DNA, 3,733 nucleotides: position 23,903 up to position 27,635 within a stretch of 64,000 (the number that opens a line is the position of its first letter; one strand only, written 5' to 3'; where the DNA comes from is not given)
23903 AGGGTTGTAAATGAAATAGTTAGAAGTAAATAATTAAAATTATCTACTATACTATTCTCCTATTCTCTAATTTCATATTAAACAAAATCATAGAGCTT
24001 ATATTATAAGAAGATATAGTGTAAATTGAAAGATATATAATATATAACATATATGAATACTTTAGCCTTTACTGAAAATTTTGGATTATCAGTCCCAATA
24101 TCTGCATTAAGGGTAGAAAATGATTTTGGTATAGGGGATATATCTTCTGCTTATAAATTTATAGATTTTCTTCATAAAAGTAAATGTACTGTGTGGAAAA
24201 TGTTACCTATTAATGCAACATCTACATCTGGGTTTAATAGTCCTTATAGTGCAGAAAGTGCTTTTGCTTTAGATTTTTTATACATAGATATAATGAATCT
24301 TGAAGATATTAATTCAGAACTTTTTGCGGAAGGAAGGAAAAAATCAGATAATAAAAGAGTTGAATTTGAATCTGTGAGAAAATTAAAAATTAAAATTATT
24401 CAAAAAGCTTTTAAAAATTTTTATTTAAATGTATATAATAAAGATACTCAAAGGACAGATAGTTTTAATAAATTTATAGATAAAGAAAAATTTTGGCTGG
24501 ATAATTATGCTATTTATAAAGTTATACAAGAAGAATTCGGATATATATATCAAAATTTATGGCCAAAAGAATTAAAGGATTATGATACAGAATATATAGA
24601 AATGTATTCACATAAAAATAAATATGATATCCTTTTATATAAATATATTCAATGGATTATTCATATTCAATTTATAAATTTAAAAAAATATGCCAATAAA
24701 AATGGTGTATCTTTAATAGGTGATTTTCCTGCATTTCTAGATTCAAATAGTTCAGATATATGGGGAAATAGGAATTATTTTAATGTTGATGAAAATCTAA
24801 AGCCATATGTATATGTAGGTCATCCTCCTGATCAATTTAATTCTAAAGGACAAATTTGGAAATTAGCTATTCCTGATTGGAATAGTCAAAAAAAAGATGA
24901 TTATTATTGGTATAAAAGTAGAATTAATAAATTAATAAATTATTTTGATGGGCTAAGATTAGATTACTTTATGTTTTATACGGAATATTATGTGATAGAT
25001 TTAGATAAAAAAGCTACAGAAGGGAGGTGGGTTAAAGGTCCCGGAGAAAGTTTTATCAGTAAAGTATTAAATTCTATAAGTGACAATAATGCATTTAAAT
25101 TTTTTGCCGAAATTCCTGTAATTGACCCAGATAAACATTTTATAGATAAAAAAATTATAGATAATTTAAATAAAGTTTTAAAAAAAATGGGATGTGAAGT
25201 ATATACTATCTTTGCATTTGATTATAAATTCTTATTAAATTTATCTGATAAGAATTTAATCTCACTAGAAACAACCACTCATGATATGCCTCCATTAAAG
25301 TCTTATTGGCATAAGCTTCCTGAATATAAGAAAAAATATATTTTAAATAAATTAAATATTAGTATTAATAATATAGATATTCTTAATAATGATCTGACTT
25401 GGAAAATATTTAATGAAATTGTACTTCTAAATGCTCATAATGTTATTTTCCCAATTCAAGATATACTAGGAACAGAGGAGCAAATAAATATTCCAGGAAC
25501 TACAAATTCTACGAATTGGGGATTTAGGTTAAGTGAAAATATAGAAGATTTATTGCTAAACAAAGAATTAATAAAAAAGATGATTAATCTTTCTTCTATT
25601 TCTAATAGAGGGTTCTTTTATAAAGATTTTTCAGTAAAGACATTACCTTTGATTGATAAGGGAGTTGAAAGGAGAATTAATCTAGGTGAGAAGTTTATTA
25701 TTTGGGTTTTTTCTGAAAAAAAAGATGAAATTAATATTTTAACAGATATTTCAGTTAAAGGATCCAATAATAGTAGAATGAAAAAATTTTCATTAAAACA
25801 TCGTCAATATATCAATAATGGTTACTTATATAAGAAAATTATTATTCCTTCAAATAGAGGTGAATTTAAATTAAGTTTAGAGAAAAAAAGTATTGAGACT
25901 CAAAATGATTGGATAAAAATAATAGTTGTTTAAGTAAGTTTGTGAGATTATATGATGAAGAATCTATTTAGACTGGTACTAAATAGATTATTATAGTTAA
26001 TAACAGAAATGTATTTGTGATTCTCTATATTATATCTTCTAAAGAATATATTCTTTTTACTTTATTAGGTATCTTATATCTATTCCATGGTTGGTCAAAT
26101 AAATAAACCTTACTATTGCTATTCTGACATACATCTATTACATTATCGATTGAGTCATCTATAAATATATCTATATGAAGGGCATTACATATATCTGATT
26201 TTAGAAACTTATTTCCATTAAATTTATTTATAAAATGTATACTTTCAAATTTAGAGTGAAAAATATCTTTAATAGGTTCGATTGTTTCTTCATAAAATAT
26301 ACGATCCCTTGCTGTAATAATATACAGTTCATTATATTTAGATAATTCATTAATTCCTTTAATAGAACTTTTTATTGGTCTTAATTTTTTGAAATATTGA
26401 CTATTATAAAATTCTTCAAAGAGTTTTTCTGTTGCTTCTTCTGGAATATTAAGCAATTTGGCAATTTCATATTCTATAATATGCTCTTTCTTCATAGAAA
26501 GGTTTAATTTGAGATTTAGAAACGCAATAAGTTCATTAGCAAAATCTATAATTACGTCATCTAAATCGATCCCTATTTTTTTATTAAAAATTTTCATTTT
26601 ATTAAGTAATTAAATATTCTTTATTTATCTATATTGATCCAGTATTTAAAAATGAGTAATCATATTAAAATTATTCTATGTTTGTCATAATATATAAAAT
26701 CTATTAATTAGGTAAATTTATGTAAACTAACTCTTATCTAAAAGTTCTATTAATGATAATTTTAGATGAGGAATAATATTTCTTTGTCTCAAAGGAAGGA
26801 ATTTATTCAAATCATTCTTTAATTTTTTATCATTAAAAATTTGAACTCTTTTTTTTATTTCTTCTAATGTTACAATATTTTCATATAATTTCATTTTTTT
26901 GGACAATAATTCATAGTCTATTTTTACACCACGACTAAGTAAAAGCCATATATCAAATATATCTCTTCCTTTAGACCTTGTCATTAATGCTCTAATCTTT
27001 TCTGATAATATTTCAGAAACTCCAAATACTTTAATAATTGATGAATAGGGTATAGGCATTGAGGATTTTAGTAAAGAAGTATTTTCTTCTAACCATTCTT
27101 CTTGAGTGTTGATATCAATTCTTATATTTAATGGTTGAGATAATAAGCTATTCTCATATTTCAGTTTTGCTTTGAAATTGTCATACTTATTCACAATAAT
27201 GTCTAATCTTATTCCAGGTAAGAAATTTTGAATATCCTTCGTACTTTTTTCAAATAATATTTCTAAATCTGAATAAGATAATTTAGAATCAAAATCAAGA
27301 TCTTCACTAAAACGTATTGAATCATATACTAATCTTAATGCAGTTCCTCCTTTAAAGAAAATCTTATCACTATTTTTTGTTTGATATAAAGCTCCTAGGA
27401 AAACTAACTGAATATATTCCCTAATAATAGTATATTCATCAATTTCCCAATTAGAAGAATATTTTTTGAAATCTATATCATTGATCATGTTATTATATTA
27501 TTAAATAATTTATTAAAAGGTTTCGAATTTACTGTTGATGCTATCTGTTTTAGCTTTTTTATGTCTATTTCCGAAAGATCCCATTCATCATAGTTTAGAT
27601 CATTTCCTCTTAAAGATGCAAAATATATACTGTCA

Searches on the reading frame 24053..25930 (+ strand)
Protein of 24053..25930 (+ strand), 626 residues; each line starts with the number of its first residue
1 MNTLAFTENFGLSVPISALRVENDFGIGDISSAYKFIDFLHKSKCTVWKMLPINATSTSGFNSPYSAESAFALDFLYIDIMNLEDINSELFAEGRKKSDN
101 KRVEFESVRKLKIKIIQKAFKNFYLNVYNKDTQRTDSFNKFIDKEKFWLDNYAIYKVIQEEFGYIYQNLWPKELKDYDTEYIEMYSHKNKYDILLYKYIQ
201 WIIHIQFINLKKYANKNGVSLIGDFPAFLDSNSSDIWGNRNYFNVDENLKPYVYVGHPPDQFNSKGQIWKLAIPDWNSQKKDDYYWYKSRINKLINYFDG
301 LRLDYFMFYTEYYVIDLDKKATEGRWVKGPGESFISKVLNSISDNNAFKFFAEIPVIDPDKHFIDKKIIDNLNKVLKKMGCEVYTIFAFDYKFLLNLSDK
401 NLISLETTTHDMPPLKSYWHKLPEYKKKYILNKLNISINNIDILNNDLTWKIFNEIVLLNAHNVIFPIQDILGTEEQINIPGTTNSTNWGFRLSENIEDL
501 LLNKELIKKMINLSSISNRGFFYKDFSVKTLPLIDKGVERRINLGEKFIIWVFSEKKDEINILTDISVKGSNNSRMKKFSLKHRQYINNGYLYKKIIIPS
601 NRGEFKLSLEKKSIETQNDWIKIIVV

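Call 71: search_protein_families(library=pfam, proteins=[window:24053-25930:+], max_evalue=0.00001)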
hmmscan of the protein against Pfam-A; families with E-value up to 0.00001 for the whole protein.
window:24053-25930:+ (626 aa): 1 family
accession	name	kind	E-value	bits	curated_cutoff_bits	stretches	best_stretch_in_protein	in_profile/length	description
PF02446.23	Glyco_hydro_77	-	5.5e-107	359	25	1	14-495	1-461/465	4-alpha-glucanotransferase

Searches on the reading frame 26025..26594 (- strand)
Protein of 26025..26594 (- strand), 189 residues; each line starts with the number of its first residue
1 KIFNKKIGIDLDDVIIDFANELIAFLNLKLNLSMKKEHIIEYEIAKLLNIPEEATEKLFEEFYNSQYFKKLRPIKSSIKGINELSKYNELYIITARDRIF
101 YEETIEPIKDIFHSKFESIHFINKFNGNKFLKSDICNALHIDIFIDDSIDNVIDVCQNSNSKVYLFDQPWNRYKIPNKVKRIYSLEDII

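Call 71: search_protein_families(library=pfam, proteins=[window:26025-26594:-], max_evalue=0.00001)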
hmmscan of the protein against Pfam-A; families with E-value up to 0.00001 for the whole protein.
window:26025-26594:- (189 aa): 1 family
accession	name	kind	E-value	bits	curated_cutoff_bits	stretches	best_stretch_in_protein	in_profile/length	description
PF06941.18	NT5C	-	8.8e-15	55.5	24.8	1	7-174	4-158/180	5' nucleotidase, deoxy (Pyrimidine), cytosolic type C protein (NT5C)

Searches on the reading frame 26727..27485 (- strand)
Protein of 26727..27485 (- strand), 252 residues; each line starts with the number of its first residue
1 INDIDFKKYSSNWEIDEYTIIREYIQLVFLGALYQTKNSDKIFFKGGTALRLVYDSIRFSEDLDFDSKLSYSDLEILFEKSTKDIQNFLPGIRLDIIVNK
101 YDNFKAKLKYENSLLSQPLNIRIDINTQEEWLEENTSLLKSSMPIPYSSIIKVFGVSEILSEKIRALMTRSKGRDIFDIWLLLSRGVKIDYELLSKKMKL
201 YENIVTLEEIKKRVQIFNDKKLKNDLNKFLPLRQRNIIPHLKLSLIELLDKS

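Call 71: search_protein_families(library=pfam, proteins=[window:26727-27485:-], max_evalue=0.00001)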
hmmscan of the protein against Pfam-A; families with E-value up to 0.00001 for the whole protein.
window:26727-27485:- (252 aa): 1 family
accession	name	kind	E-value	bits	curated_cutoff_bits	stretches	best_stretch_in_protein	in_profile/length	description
PF08843.17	AbiEii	-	3e-28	99.8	22.5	1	30-230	3-220/238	Nucleotidyl transferase AbiEii toxin, Type IV TA system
